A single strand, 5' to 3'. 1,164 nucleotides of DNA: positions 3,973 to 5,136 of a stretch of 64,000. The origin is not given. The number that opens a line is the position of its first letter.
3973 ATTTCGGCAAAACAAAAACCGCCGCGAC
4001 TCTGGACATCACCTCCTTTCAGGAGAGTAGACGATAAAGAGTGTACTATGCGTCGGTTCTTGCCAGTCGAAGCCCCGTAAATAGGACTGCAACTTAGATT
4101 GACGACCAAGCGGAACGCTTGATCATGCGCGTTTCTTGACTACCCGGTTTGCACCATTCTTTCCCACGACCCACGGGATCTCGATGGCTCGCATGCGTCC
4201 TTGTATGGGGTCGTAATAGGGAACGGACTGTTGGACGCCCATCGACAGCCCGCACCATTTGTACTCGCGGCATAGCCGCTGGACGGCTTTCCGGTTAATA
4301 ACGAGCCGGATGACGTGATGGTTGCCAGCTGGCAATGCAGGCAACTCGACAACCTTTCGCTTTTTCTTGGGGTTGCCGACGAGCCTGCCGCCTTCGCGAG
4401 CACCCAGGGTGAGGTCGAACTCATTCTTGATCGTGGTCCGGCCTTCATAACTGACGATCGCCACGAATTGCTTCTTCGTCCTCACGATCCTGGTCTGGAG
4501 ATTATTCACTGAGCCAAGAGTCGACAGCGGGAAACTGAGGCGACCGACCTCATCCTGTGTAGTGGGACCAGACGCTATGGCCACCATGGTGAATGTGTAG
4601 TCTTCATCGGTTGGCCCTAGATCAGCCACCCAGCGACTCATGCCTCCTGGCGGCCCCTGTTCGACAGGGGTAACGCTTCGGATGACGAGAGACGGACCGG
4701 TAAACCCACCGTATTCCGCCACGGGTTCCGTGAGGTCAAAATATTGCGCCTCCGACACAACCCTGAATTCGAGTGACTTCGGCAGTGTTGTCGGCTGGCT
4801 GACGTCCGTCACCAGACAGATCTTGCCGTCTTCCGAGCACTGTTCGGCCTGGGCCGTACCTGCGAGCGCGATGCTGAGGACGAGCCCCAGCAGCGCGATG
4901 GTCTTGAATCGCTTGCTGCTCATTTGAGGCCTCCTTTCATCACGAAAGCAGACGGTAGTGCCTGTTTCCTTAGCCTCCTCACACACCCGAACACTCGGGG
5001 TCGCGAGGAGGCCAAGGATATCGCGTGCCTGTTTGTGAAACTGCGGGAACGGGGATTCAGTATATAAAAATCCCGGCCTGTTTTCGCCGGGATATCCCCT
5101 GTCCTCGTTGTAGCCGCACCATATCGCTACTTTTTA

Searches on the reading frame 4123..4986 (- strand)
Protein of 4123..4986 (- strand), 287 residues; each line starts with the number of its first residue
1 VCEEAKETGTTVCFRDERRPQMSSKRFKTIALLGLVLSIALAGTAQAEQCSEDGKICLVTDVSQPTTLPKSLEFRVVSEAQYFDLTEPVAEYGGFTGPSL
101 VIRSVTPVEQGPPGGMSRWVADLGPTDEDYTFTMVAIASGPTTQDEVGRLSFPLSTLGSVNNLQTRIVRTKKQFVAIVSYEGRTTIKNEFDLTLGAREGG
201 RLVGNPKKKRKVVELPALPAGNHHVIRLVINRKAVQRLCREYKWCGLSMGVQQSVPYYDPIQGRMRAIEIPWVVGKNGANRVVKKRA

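Call 41: search_protein_families(library=pfam, proteins=[window:4123-4986:-], max_evalue=0.001)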
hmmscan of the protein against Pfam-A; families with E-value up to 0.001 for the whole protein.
window:4123-4986:- (287 aa): 0 families
